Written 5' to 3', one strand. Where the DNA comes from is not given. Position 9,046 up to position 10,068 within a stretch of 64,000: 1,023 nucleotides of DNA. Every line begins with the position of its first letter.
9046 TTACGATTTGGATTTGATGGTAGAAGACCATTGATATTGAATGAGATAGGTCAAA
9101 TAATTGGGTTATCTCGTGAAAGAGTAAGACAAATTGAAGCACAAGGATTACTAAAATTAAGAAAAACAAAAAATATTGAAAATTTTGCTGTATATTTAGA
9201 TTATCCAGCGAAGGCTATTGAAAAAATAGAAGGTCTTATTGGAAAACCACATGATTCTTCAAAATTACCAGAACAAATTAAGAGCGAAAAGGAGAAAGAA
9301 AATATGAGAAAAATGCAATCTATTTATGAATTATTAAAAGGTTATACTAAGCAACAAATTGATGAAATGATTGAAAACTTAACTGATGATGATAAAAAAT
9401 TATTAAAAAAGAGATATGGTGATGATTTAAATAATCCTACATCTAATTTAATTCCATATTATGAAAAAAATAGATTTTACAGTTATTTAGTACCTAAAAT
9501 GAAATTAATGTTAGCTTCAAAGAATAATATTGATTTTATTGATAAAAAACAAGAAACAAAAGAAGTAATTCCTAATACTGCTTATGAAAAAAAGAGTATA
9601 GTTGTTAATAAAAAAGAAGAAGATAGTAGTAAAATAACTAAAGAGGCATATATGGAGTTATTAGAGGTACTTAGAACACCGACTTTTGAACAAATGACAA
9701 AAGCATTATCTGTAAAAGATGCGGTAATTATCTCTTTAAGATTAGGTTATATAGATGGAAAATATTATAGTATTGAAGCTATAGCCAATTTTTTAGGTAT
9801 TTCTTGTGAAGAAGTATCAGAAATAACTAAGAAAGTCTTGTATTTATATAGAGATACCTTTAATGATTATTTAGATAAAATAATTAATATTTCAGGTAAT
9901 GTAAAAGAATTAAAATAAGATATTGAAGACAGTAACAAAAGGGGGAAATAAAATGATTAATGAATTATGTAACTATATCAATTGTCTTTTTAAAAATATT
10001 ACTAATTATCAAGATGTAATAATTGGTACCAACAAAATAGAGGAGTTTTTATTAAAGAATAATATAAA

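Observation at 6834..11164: Three consecutive sigma-70 genes, two sharing an extra C-terminal '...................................' module and two sharing an N-terminal domain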

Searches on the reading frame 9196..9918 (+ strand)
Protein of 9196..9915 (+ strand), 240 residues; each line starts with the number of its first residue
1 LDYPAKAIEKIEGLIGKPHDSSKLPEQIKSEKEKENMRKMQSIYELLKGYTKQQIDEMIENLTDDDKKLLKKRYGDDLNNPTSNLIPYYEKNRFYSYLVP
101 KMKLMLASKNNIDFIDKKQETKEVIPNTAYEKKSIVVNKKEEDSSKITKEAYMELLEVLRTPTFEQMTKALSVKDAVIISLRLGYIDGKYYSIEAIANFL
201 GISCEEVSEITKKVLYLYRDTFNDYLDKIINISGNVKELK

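Call 19: search_solved_structures(query=window:9196-9915:+, max_evalue=10, show_alignments=3)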
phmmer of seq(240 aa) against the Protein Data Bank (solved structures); distinct sequences matched with E-value up to 10: 32.
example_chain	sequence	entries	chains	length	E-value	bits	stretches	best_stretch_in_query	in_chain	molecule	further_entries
1tty_A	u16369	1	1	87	8.7e-06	28.7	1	155-232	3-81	RNA polymerase sigma factor rpoD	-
9ujk_F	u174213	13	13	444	3.4e-05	26.8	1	162-216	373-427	RNA polymerase sigma factor SigA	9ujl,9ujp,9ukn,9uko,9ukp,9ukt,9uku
3dxj_F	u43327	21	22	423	3.5e-05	26.7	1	162-216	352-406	RNA polymerase pricipal sigma factor (RpoD); CHAIN F, P | RNA polymerase sigma factor | RNA polymerase sigma factor SigA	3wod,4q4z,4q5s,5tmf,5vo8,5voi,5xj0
1iw7_F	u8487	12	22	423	3.6e-05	26.7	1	162-216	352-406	RNA polymerase sigma-70 subunit | principal sigma factor | DNA-directed RNA polymerase sigma chain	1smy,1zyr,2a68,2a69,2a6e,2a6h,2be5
9fo6_F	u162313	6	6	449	4e-05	26.6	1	162-216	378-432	RNA polymerase sigma factor SigA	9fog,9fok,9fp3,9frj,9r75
5x21_F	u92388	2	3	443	5e-05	26.3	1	162-216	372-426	RNA polymerase sigma factor SigA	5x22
1rio_H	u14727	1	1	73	5.6e-05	26.1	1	165-216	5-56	sigma factor SigA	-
4g7h_F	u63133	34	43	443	5.7e-05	26.1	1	162-216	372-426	RNA polymerase sigma factor | DNA directed RNA polymerase sigma factor A | RNA polymerase sigma factor SigA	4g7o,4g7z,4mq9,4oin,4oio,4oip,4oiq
3n97_A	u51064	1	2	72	6.2e-05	25.9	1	165-219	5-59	RNA polymerase sigma factor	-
1ku3_A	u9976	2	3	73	0.00011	25.2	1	165-216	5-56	sigma factor sigA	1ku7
1l9u_H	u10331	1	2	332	0.00018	24.4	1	161-216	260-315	SIGMA FACTOR SIGA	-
4xln_F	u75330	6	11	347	0.00022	24.1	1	161-216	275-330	RNA polymerase sigma factor SigA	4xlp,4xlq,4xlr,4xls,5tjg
1l9z_H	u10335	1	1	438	0.00029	23.8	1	161-216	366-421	SIGMA FACTOR SIGA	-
8x6f_E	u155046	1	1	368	0.021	17.7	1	53-215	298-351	RNA polymerase sigma factor SigA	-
7kuf_B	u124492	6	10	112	0.026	17.4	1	164-220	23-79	RNA polymerase sigma factor, DNA-directed RNA polymerase subunit beta chimera | RNA polymerase sigma factor SigA,DNA-directed RNA polymerase subunit beta | RNA 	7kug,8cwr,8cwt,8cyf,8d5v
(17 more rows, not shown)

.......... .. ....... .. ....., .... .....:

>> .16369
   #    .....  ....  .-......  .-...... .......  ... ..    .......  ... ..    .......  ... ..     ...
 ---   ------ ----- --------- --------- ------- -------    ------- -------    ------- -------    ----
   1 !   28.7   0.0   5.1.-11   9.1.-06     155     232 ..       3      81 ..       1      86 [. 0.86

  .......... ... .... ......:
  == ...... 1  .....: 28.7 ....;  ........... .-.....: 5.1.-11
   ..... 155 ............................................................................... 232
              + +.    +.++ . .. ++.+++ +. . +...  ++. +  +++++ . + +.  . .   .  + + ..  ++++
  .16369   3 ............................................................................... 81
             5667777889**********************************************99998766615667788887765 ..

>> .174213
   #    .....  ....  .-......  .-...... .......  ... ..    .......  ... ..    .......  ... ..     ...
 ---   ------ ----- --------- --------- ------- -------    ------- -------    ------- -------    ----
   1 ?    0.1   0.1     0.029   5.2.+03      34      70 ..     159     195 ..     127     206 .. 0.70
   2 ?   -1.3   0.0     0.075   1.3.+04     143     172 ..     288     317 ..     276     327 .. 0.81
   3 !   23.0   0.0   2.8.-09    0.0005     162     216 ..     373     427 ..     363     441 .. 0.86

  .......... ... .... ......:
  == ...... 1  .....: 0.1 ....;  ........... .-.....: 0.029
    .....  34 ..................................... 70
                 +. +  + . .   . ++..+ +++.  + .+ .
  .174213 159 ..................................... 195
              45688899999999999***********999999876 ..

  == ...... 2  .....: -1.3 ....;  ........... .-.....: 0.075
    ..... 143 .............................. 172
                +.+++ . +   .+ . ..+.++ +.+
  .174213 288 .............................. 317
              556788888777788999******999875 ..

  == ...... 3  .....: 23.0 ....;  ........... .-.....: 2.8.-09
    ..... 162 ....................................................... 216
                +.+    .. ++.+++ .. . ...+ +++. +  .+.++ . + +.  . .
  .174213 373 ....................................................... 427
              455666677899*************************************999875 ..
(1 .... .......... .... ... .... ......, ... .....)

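Call 44: predict_structure(alignment_id=A4)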
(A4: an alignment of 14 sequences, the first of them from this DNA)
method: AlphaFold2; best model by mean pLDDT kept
length: 205 residues; sequences in the alignment: 14
mean_pLDDT: 70.9   pTM: 0.37
mean pLDDT of the five models: 70.9, 70.9, 68.5, 67.9, 67.3
residues with pLDDT >= 90: 48; 70-90: 69; 50-70: 47; < 50: 41
segments of 3 or more residues with pLDDT < 50: 78-111, 200-205
pLDDT, mean of each block of 10 residues (from residue 1): 78 91 93 91 81 89 93 63 33 30 33 64 62 73 81 80 91 83 66 57 40
secondary structure, 60 per line:
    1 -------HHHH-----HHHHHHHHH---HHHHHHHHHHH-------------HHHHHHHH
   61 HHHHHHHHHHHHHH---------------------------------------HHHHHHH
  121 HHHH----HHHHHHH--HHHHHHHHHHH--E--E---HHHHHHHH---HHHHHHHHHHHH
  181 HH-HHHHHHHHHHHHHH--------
elements in order: H8-11 H17-25 H29-39 H53-74 H114-124 H129-135 H138-148 H158-165 H169-182 H184-197

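Call 47: fold_search(model_id=the predicted structure, library=pdb)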
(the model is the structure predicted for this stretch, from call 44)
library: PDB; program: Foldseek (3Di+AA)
matches with E <= 10: 357; with E <= 0.001: 0
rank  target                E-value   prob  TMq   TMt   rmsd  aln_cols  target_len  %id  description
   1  6vvv_F                2.2e-03  1.00  0.27  0.19  18.6       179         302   17  Crystal structure of a Mycobacterium smegmatis transcription initiation complex with Rifampicin-resistant RNA polymera (released 2020-10-21)
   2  9a7s_A                2.4e-03  0.99  0.23  0.19  14.6       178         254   16  Integrative model of RPSD-RPOB by crosslinking MS and deep learning (released 2024-09-18)
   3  7p5x_AF               2.7e-03  0.99  0.27  0.18  18.6       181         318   17  Mycobacterial RNAP with transcriptional activator PafBC (released 2021-12-22)
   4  9a58_A                2.7e-03  0.99  0.28  0.16  19.3       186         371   18  Integrative model of SIGA-RPOC by crosslinking MS and deep learning (released 2024-09-18)
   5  9e87_F                3.4e-03  0.99  0.27  0.19  18.0       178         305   18  De Novo Mycobacterium tuberculosis transcription initiation pre-RPO promoter complex with open Beta' clamp (RNA Polyme (released 2025-10-01)
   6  6c04_F                4.1e-03  0.99  0.27  0.18  18.4       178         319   19  Mtb RNAP Holo/RbpA/double fork DNA -closed clamp (released 2018-03-28)
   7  6lts_F                4.1e-03  0.99  0.27  0.17  17.4       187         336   20  Crystal structure of Thermus thermophilus transcription initiation complex comprising a truncated sigma finger (released 2020-03-11)
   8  6ccv_F                4.3e-03  0.99  0.27  0.19  18.3       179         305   20  Crystal structure of a Mycobacterium smegmatis RNA polymerase transcription initiation complex with inhibitor Rifampic (released 2018-08-15)
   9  7kin_F                4.6e-03  0.99  0.26  0.18  18.8       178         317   19  Mycobacterium tuberculosis WT RNAP transcription open promoter complex with WhiB7 promoter (released 2021-04-21)
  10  4g7h_F                4.8e-03  1.00  0.28  0.17   7.5        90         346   24  Crystal structure of Thermus thermophilus transcription initiation complex (released 2012-10-31)
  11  6edt_F                4.8e-03  0.99  0.27  0.18  18.4       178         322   18  Mycobacterium tuberculosis RNAP open promoter complex with RbpA/CarD and AP3 promoter (released 2018-11-21)
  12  8qti_F                5.4e-03  0.97  0.26  0.18  19.0       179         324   19  Mycobacterium smegnatis RNAP open promoter complex with SigmaA and RbpA (released 2024-10-02)
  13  8dy9_F                5.7e-03  0.99  0.26  0.18  18.7       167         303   18  Streptomyces venezuelae RNAP unconstrained open promoter complex with WhiA and WhiB transcription factors (released 2023-03-01)
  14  4xln_F                6.1e-03  0.97  0.24  0.15  18.0       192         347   18  Crystal structure of T. aquaticus transcription initiation complex containing bubble promoter and RNA (released 2015-09-23)
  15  7rdq_F                6.8e-03  0.98  0.28  0.17  18.3       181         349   20  Cryo-EM structure of Thermus thermophilus reiterative transcription complex with 11nt oligo-G RNA (released 2022-02-02)
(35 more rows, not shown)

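Call 78: search_dna_similar(query=window:9250-9918:+, collection=phages, mode=protein, max_evalue=0.001, max_rows=15)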
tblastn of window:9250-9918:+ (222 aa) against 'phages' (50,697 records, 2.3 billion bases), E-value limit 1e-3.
No match.

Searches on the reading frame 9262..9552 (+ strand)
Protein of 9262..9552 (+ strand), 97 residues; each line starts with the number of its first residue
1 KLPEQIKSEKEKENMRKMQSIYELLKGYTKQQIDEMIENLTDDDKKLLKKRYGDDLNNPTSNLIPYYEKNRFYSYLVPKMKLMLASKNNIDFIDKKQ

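Call 18: search_protein_families(library=pfam, proteins=[window:9262-9552:+], max_evalue=10)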
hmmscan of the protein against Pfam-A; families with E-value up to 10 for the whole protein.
seq(97 aa): 2 families
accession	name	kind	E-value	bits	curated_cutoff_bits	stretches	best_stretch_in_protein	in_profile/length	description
PF07299.16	EF-G-binding_N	-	0.016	16.1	27.1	1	19-50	27-58/83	Elongation factor G-binding protein, N-terminal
PF19795.4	DUF6279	-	0.044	14.2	27.7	1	5-50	59-104/195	Family of unknown function (DUF6279)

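Call 62: search_protein_families(library=ncbifam, proteins=[window:9262-9552:+], max_evalue=1)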
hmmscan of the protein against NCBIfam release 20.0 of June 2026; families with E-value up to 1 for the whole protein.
seq(97 aa): 1 family
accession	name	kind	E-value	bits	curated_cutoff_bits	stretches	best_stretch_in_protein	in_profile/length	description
TIGR02393.1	RpoD_Cterm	equivalog_domain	0.013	15.1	354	1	24-54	161-191/238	RNA polymerase sigma factor RpoD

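Call 63: search_protein_families(library=phrogs, proteins=[window:9262-9552:+], max_evalue=1)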
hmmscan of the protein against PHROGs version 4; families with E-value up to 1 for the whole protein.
seq(97 aa): 3 families
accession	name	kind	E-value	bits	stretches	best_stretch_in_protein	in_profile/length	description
phrog_706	-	unknown function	0.015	16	1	2-37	160-195/201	-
phrog_351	-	transcription regulation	0.024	14.2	1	28-56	664-692/928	RNA polymerase sigma factor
phrog_36311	-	unknown function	0.12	12.3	1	18-78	145-206/360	-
